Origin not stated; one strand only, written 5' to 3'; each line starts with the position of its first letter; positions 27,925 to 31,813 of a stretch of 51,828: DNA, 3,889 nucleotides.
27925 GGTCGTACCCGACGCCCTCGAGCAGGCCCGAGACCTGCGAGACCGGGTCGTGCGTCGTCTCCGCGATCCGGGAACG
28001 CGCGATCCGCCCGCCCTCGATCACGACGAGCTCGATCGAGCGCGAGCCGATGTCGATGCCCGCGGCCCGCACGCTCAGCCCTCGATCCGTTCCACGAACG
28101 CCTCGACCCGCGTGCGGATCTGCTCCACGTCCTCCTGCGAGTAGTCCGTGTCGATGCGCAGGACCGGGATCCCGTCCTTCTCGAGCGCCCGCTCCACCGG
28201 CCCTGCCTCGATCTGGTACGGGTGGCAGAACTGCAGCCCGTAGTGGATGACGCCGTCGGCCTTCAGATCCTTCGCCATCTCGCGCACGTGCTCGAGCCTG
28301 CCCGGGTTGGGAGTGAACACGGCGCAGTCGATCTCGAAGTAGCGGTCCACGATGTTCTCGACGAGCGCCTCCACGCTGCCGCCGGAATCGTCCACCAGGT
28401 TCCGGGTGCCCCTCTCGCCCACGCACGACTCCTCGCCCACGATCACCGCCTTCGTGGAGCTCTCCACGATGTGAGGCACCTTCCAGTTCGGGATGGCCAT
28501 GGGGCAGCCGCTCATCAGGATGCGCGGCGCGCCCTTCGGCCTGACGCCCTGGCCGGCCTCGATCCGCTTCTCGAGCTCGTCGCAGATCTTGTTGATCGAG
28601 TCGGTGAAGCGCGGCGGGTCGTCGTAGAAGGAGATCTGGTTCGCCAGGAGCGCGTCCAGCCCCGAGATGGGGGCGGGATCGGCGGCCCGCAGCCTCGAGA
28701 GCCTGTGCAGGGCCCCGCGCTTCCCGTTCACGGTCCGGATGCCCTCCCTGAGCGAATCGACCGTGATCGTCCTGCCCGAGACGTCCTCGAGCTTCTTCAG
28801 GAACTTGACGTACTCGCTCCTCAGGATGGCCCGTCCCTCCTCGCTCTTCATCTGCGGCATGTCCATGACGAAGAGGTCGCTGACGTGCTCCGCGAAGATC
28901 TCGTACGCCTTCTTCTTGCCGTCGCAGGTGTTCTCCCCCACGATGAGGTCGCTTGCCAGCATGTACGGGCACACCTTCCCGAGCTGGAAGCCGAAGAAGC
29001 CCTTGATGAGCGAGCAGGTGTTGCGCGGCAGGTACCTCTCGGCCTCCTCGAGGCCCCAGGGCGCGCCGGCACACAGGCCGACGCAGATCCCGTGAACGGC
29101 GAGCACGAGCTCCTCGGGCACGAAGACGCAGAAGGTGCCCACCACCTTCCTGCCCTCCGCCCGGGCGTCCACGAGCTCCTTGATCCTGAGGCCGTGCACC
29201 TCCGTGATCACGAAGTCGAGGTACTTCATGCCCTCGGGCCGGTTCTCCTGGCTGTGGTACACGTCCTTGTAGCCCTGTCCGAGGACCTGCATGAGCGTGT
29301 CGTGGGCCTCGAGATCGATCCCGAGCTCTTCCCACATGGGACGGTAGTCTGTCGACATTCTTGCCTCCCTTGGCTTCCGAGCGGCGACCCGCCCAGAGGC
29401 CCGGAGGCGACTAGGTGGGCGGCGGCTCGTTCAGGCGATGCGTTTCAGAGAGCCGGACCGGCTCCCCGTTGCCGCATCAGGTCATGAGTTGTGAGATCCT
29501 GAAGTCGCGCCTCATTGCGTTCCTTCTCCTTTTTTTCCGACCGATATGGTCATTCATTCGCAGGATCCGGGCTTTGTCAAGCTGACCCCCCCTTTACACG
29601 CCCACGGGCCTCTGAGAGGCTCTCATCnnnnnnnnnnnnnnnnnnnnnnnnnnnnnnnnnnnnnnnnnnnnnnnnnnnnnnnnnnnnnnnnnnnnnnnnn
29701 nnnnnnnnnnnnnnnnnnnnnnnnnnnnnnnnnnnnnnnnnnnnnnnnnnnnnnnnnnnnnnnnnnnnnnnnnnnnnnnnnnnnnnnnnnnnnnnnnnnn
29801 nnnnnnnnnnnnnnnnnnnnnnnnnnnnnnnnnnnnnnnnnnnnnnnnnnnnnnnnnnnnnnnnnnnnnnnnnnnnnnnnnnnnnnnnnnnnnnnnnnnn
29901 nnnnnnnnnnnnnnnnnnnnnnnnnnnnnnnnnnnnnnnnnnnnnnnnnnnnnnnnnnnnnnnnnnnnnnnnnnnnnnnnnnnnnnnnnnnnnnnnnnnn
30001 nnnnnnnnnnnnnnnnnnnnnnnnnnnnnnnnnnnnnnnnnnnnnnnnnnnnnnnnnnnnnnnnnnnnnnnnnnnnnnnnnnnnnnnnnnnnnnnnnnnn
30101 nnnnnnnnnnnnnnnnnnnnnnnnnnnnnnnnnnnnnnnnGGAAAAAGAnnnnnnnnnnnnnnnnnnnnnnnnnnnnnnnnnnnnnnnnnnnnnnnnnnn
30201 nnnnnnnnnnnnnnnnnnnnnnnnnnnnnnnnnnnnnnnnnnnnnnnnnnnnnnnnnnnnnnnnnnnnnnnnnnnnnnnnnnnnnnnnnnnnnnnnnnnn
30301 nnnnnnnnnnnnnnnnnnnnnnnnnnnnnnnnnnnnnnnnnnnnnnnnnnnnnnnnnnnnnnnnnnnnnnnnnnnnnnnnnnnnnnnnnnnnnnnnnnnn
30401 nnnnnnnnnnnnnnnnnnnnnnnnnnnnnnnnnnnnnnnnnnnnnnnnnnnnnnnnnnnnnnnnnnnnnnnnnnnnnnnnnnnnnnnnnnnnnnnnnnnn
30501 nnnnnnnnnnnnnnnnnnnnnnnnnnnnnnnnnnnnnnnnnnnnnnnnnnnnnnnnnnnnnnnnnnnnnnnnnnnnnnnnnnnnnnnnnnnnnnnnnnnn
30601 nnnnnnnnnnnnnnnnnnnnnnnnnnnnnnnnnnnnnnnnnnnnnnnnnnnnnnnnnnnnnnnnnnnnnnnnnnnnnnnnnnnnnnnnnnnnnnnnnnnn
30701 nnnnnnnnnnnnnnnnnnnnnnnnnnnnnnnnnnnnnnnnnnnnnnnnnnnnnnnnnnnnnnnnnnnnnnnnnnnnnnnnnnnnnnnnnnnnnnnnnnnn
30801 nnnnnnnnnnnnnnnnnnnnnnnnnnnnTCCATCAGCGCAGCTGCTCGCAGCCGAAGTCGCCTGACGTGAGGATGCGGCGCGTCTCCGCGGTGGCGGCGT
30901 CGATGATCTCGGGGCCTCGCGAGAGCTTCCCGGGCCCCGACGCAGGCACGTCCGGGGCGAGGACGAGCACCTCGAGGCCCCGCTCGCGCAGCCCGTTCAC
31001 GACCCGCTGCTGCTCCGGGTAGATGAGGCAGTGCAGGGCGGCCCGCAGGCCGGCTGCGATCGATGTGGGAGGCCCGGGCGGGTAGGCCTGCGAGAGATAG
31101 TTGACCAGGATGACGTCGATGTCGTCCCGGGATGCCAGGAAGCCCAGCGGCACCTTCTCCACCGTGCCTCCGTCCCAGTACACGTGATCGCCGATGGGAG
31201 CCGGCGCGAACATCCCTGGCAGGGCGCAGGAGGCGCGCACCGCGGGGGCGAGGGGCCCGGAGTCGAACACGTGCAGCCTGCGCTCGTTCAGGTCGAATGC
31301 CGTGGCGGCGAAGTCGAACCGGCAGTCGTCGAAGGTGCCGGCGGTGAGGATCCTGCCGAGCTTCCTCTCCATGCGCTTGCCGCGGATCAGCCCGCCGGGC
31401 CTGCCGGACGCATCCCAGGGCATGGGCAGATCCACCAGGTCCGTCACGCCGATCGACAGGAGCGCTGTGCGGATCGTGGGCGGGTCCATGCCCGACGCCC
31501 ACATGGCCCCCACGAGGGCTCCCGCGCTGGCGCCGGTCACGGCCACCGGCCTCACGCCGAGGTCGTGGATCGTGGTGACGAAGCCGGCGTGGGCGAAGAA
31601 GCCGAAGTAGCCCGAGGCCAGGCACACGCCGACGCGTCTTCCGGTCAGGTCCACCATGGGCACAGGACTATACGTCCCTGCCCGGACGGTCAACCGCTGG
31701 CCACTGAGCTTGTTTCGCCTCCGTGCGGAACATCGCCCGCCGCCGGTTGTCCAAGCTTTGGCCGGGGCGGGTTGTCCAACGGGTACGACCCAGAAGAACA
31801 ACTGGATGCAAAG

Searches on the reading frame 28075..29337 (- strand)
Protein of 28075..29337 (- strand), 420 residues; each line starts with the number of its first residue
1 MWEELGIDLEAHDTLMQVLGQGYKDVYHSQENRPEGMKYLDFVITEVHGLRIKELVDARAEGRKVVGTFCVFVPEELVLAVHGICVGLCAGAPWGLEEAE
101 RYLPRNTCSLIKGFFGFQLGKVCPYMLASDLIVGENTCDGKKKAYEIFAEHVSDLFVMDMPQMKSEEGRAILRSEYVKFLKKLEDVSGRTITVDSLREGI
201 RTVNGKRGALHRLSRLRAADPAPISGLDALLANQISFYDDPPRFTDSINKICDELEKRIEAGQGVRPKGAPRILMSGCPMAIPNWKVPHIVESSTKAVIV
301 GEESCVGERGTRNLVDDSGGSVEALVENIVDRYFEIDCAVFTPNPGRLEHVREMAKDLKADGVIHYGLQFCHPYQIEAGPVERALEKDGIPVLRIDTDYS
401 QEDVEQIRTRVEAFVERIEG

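Call 20: search_protein_families(library=pfam, proteins=[window:28075-29337:-], max_evalue=0.001)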
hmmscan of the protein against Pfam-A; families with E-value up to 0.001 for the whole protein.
window:28075-29337:- (420 aa): 1 family
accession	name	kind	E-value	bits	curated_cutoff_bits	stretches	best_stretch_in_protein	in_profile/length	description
PF06050.19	HGD-D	-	1e-119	400.5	28.4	1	70-418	1-342/342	2-hydroxyglutaryl-CoA dehydratase, D-component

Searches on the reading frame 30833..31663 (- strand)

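Call 20: search_protein_families(library=pfam, proteins=[window:30833-31663:-], max_evalue=0.001)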
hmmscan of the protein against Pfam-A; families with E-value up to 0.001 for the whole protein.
window:30833-31663:- (276 aa): 1 family
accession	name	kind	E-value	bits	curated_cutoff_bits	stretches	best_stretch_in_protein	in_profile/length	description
PF01734.28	Patatin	-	2.6e-29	103.2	27.7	1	13-174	1-188/191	Patatin-like phospholipase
